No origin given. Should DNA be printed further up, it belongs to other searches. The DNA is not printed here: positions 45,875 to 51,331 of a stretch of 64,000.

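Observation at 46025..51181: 1,718-aa dikinase-like giant with an unrecognised ~975-aa N-terminus and a glucan-water-dikinase-like domain order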

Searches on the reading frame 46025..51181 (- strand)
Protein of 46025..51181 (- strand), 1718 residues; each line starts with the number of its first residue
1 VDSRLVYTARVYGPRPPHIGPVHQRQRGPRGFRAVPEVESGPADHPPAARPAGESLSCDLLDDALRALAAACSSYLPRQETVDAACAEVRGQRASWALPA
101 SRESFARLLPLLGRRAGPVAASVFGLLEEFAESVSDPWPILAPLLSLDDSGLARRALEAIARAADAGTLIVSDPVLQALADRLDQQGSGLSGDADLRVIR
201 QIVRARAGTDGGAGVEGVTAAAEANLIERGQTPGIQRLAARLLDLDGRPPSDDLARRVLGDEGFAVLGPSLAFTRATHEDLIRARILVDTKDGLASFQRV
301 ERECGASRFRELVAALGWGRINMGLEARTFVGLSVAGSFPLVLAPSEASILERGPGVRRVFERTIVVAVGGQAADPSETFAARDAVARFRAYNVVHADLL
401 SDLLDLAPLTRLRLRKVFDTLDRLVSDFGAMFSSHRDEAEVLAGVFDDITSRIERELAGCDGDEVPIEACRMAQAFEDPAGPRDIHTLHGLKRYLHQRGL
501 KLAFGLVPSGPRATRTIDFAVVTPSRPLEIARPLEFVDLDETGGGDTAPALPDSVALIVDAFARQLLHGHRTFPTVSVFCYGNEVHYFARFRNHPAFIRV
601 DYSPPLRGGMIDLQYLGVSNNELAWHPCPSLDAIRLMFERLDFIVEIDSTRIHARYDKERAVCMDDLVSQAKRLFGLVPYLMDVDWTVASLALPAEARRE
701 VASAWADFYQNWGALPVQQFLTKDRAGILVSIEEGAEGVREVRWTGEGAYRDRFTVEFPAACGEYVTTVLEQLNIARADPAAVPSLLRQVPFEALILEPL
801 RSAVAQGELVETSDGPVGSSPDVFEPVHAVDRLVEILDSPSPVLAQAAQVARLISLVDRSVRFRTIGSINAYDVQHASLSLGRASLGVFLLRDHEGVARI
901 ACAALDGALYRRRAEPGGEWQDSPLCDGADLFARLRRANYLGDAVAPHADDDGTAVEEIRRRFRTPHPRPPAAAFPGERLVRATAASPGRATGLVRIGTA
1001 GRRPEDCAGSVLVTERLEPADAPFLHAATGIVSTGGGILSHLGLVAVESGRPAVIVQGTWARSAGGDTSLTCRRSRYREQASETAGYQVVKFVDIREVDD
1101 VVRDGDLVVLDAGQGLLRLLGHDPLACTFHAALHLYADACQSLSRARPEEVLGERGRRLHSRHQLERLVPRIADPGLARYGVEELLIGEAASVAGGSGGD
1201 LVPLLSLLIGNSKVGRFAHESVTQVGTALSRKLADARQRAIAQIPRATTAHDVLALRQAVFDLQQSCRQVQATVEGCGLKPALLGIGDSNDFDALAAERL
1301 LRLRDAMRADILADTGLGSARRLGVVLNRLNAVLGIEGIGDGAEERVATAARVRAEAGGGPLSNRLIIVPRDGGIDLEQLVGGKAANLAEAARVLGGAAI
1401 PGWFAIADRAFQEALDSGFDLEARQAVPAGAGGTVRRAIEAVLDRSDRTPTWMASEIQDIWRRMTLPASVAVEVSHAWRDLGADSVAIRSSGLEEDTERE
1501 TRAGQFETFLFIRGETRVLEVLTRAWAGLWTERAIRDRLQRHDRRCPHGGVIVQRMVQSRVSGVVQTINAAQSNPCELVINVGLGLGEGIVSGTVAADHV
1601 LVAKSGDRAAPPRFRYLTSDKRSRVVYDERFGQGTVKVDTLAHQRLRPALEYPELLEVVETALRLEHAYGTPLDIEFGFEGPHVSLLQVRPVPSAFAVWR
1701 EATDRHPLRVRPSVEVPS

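Call 4: search_protein_families(library=pfam, proteins=[window:46025-51181:-], max_evalue=1)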
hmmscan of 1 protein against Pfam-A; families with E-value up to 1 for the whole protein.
window:46025-51181:- (1718 aa): 3 families
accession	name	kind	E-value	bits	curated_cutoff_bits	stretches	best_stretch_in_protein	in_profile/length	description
PF01326.24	PPDK_N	-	5e-51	174.4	27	1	1379-1692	2-309/328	Pyruvate phosphate dikinase, AMP/ATP-binding domain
PF00391.29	PEP-utilizers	-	2.4e-09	37.1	23.1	1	1009-1112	4-69/72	PEP-utilising enzyme, mobile domain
PF08462.16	Carmo_coat_C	-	0.078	13.6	21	1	1259-1325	26-94/99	Carmovirus coat protein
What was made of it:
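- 47816..48256 (-): Swivel (PEP-utilizers mobile) domain, aa ~976-1122, with a family-specific ~35-aa beta-hairpin insertion. PF00391 E 2.4e-9 (call 4).
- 46067..47086 (-): C-terminal ATP-grasp nucleotide-binding domain (PPDK_N type), aa ~1366-1705. PF01326 E 5e-51 (call 4).
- On PEP synthase / PPDK proper: The order is reversed (call 4).
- On alpha-Glucan, water dikinase (GWD/PWD): PF00391 at 1009-1112 precedes PF01326 at 1379-1692 (call 4)
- No CBM45, CBM20 or any other carbohydrate-binding module (call 4).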

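Call 5: search_protein_families(library=ncbifam, proteins=[window:46025-51181:-], max_evalue=1)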
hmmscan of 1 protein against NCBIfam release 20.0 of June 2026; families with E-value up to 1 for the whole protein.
window:46025-51181:- (1718 aa): 20 families
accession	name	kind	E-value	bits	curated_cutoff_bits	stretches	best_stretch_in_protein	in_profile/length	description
NF004881.0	PRK06241.2-2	equivalog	4.6e-63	213.8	883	2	1378-1694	16-312/898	phosphoenolpyruvate synthase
NF005057.0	PRK06464.1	equivalog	1.2e-52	179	598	2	1379-1692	19-335/798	phosphoenolpyruvate synthase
TIGR01418.1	PEP_synth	equivalog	7.9e-52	176.6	739.75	2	1379-1692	14-329/784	pyruvate, water dikinase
NF052631.1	prodigiosin_PigC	equivalog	1.3e-46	158.9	1300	2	1379-1694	14-299/883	prodigiosin ligase PigC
NF052632.1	undecylprod_RedH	equivalog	9.1e-46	156.2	1350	2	1379-1696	15-297/880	undecylprodigiosin ligase RedH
NF041857.1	RIF_Ptrans_rph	equivalog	2.7e-45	155.1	999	2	1379-1706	15-323/864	rifamycin-inactivating phosphotransferase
NF004877.0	PRK06241.1-2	subfamily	5.1e-44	150.8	866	2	1378-1702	16-322/869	phosphoenolpyruvate synthase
NF004878.0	PRK06241.1-3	subfamily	6.3e-43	147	945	2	1380-1705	18-324/891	phosphoenolpyruvate synthase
NF004879.0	PRK06241.1-4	equivalog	4.8e-36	124.2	976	2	1379-1700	17-320/868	phosphoenolpyruvate synthase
NF004883.0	PRK06241.2-4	equivalog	6.2e-34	117.3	1063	2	1377-1692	27-327/928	phosphoenolpyruvate synthase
NF000283.1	RPH_KJ151292.1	equivalog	4e-30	104.7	1700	2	1365-1703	4-324/865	rifamycin-inactivating phosphotransferase Rph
NF004880.0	PRK06241.2-1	equivalog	2.8e-22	78.5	972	2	1379-1594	16-215/837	phosphoenolpyruvate synthase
NF004882.0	PRK06241.2-3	equivalog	1.1e-13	50.3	850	1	1381-1598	12-212/827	phosphoenolpyruvate synthase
NF004508.0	PRK05849.1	equivalog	1e-09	37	501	2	1481-1602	56-165/789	hypothetical protein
NF004531.0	PRK05878.1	equivalog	8e-08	31.3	456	1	972-1059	345-434/534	pyruvate, phosphate dikinase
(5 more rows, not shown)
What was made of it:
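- On PEP synthase / PPDK proper: TIGR01418 scores 177 bits against a cut-off of 740; NF005057 scores 179 against 598 (call 5).
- The best NCBIfam matches of the ATP-grasp include the PRK06241 'PEP synthase' group, rifamycin phosphotransferase, PigC and RedH (call 5). All those NCBIfam scores are far below the cut-offs, for example 155 against 999 for RPH (call 5).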
